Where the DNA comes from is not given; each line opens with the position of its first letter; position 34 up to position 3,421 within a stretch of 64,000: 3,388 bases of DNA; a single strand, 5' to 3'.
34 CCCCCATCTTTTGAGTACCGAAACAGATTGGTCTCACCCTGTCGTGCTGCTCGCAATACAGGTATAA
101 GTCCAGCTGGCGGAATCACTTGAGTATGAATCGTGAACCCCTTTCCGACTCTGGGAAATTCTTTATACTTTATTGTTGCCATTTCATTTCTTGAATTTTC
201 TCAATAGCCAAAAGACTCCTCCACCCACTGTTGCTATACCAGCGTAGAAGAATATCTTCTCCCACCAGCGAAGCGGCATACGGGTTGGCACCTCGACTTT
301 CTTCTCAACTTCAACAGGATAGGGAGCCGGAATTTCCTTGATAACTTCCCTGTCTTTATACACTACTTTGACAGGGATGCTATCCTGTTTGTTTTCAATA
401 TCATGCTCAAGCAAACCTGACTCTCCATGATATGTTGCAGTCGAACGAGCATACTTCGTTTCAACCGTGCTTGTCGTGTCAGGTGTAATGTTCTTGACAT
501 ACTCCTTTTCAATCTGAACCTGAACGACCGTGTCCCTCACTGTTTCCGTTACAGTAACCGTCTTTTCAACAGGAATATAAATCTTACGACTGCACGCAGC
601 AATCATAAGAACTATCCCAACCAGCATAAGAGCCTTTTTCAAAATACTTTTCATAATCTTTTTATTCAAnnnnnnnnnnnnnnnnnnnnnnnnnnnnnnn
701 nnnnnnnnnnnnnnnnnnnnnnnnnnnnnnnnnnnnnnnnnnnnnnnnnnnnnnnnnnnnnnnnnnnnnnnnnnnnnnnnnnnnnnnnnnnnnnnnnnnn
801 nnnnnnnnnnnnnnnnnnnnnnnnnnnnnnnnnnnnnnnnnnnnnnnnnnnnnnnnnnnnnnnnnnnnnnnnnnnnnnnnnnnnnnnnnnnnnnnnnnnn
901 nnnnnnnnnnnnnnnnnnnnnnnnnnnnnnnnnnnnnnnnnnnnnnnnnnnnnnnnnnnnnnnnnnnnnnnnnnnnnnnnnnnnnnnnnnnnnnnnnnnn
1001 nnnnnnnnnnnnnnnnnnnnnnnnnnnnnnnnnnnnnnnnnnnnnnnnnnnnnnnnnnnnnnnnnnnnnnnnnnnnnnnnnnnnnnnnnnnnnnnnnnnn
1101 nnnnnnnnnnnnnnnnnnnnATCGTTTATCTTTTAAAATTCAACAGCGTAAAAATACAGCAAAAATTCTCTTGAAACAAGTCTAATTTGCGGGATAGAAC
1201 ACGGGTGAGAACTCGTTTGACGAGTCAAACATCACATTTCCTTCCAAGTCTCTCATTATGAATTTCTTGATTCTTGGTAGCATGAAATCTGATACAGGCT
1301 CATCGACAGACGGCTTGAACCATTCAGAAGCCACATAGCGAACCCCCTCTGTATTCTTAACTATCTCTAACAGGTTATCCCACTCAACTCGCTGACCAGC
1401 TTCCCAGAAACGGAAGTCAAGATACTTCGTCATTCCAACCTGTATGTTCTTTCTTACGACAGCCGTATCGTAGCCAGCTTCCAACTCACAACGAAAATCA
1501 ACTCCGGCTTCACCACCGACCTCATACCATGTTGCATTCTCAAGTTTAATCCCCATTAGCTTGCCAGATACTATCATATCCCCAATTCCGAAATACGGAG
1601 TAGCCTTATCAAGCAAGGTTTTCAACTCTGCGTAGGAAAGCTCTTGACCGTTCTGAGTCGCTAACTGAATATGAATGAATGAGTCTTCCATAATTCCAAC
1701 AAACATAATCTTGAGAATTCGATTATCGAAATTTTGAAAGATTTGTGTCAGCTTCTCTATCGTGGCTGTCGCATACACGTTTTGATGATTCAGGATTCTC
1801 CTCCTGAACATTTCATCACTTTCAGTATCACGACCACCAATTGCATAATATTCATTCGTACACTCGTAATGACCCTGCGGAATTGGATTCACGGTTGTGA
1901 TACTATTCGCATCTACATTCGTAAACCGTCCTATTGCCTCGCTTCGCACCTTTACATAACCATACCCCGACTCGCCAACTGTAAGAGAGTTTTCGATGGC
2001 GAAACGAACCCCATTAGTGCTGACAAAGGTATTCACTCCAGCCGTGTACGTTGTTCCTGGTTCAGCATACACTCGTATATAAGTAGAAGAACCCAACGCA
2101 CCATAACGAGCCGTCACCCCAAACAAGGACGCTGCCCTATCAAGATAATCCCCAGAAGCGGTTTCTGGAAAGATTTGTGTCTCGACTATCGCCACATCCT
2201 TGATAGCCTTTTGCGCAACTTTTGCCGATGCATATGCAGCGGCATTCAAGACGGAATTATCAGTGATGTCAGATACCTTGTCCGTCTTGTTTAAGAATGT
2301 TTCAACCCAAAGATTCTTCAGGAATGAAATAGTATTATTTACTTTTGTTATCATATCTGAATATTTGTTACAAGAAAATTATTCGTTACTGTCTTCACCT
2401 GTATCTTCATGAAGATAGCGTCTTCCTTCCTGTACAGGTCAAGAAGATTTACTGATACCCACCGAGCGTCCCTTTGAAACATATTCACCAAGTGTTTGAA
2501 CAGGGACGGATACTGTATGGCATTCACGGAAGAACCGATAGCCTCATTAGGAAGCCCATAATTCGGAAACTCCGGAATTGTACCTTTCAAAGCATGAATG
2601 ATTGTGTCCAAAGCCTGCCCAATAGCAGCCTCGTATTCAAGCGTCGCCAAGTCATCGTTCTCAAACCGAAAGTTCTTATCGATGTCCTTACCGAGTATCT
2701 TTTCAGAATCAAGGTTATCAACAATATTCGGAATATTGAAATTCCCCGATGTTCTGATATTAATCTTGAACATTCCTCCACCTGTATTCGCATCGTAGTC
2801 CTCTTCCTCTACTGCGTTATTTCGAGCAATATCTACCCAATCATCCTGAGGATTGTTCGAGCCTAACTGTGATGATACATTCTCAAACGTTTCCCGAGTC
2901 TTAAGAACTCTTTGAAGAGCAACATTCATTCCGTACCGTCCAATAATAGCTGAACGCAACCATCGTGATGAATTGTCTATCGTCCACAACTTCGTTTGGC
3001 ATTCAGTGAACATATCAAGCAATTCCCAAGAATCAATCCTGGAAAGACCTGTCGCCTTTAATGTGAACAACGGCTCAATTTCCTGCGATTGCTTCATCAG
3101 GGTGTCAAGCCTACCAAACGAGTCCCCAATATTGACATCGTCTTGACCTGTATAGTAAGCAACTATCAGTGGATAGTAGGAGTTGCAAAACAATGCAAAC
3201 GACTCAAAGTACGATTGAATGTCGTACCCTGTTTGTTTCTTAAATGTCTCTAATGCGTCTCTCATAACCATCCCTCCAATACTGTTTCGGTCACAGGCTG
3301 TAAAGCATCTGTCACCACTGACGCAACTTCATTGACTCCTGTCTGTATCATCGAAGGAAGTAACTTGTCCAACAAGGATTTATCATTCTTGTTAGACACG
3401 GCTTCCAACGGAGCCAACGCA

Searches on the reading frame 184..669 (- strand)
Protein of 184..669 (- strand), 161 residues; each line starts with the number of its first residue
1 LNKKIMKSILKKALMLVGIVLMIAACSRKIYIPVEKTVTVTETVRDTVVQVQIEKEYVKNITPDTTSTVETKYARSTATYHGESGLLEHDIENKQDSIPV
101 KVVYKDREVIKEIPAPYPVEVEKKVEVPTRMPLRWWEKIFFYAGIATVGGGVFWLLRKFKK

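Call 84: search_protein_families(library=pfam, alignment_id=A7, max_evalue=0.001)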
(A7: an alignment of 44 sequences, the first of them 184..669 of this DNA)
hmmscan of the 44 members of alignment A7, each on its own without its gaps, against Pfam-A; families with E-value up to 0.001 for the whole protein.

A. member 1, window:184-669:- (161 aa): 0 families

B. families by the number of members that match (of 44 scanned): 14 families
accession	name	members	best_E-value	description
PF18998.6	Flg_new_2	3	8.7e-71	Divergent InlB B-repeat domain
PF09479.16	Flg_new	2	2.6e-46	Listeria-Bacteroides repeat domain (List_Bact_rpt)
PF00118.29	Cpn60_TCP1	1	8.1e-69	TCP-1/cpn60 chaperonin family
PF18925.5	DUF5675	1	1e-26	Family of unknown function (DUF5675)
PF25641.1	Head_fiber_dimeric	1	8e-16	Head fiber dimeric protein-like domain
PF14902.11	DUF4494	1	1.5e-15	Domain of unknown function (DUF4494)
PF05203.21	Hom_end_hint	1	4.4e-13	Hom_end-associated Hint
PF17289.8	Terminase_6C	1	1.5e-10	Terminase RNaseH-like domain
PF23980.1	Phage_tail_tube_init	1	1.7e-09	Putative phage tail tube initiator protein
PF13620.12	CarboxypepD_reg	1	1.2e-05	Carboxypeptidase regulatory-like domain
PF01844.29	HNH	1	0.00013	HNH endonuclease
PF18906.5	Phage_tube_2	1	0.00017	Phage tail tube protein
PF19190.6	BACON_2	1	0.00031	Viral BACON domain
PF04977.20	DivIC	1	0.00041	Septum formation initiator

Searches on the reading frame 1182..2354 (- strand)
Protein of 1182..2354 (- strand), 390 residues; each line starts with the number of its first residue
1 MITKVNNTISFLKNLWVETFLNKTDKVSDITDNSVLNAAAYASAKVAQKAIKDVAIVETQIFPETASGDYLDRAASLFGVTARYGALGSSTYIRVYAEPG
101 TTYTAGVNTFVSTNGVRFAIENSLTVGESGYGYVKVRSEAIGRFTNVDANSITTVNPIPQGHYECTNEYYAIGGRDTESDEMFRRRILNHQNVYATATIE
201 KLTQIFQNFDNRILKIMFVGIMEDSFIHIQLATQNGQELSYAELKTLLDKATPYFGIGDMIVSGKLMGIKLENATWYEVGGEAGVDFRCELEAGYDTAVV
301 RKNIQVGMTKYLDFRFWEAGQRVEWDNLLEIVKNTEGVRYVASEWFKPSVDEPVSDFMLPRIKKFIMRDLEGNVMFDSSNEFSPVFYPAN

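Call 10: search_protein_families(library=phrogs, proteins=[window:1182-2354:-], max_evalue=0.001)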
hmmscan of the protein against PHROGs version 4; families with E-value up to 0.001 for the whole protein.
window:1182-2354:- (390 aa): 2 families
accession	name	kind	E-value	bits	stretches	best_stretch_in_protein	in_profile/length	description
phrog_6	-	tail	4.5e-27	95.9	1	22-194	85-252/548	baseplate wedge subunit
phrog_2103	-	tail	9.9e-06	26.1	1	22-157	23-152/162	baseplate protein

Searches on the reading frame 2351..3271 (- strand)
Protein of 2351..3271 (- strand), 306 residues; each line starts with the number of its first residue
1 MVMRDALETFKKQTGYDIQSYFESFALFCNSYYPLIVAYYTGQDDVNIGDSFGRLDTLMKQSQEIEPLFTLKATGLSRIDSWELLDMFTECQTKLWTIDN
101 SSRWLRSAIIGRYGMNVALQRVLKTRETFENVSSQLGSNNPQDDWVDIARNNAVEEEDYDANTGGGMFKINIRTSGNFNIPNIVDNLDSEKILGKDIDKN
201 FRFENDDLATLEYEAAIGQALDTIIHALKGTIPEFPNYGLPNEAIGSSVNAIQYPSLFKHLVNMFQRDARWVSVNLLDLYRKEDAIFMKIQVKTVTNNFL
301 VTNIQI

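Call 10: search_protein_families(library=phrogs, proteins=[window:2351-3271:-], max_evalue=0.001)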
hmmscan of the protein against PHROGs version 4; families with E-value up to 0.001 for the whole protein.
window:2351-3271:- (306 aa): 2 families
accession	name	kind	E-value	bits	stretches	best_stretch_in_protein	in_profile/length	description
phrog_4033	-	unknown function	1.4e-06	27.9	1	124-300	448-626/630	-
phrog_975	-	tail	8.8e-05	22.7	1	203-297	120-218/238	baseplate protein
